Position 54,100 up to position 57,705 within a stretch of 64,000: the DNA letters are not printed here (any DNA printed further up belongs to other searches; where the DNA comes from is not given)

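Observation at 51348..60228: Three tandem fibre genes; two share an N-terminal anchor but differ in their YadA-head-like repeat and C-terminal regions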

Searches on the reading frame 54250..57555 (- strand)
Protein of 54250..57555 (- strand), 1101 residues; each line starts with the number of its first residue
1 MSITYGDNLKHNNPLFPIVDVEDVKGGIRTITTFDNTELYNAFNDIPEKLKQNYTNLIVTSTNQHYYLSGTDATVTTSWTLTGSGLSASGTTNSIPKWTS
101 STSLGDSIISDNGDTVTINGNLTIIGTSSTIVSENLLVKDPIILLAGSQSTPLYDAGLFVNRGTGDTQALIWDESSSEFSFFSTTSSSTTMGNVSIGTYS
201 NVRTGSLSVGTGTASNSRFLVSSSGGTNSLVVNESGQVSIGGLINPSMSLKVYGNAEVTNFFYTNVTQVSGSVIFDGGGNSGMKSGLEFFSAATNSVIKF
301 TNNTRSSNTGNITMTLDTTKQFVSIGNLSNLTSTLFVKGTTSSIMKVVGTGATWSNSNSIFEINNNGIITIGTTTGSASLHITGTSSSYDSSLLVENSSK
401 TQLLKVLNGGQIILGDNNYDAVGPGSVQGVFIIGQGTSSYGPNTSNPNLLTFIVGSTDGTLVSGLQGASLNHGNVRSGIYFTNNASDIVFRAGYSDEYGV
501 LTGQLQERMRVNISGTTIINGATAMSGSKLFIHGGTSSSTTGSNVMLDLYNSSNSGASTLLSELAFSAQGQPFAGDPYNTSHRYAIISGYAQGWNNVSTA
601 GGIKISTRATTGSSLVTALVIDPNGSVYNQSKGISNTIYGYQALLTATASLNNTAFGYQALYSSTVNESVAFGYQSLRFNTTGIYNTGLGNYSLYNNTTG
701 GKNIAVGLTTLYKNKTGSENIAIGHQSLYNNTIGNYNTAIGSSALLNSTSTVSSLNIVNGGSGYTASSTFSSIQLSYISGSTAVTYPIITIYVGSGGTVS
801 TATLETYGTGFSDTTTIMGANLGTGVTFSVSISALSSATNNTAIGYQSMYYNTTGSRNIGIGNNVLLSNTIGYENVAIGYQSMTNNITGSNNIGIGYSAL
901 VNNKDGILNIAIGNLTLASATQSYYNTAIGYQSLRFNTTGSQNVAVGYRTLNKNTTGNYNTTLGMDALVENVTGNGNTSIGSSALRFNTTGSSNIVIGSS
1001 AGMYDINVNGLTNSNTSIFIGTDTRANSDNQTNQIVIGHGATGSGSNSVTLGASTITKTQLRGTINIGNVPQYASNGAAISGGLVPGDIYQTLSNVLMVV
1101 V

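Call 6: search_protein_families(library=pfam, proteins=[window:54250-57555:-], max_evalue=1)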
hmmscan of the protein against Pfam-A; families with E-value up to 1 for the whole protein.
window:54250-57555:- (1101 aa): 2 families
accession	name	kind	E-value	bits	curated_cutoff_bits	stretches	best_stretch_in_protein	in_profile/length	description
PF00310.26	GATase_2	-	0.055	12.7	19.9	1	54-153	180-278/420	Glutamine amidotransferases class-II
PF24723.1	DUF7675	-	0.2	12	27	1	29-53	21-45/65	Family of unknown function (DUF7675)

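Call 7: search_protein_families(library=phrogs, proteins=[window:54250-57555:-], max_evalue=0.01)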
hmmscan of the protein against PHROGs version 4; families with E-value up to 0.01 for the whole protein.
window:54250-57555:- (1101 aa): 3 families
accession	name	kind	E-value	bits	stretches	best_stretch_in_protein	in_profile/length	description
phrog_6002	-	head and packaging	6.2e-51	174.1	5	909-1035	702-821/1183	virion structural protein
phrog_23837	-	head and packaging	1.8e-40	140.3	3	535-772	150-382/507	virion structural protein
phrog_4636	-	tail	1.5e-32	113.9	3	888-1001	234-341/763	tail spike protein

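Call 9: search_solved_structures(query=window:54250-57555:-, max_evalue=1, show_alignments=1)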
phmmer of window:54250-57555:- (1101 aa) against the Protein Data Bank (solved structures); distinct sequences matched with E-value up to 1: 2.
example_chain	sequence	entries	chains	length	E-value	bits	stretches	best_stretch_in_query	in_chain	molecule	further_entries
6l7i_A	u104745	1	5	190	0.35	11.8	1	1036-1070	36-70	TcdA1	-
4n1i_A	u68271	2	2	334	0.49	11.4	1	52-119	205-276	alpha-L-arabinofuranosidase UmAbf62A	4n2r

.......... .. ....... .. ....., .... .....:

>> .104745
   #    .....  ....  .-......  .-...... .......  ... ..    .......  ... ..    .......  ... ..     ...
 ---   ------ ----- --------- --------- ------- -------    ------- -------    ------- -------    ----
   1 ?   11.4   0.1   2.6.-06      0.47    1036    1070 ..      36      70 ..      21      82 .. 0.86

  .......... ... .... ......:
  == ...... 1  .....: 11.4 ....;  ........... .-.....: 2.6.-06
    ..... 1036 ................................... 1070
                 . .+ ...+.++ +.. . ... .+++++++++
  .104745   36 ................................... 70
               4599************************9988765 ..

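Call 74: search_protein_families(library=ncbifam, proteins=[window:54250-57555:-], max_evalue=1)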
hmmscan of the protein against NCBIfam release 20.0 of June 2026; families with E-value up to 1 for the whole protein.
window:54250-57555:- (1101 aa): 0 families
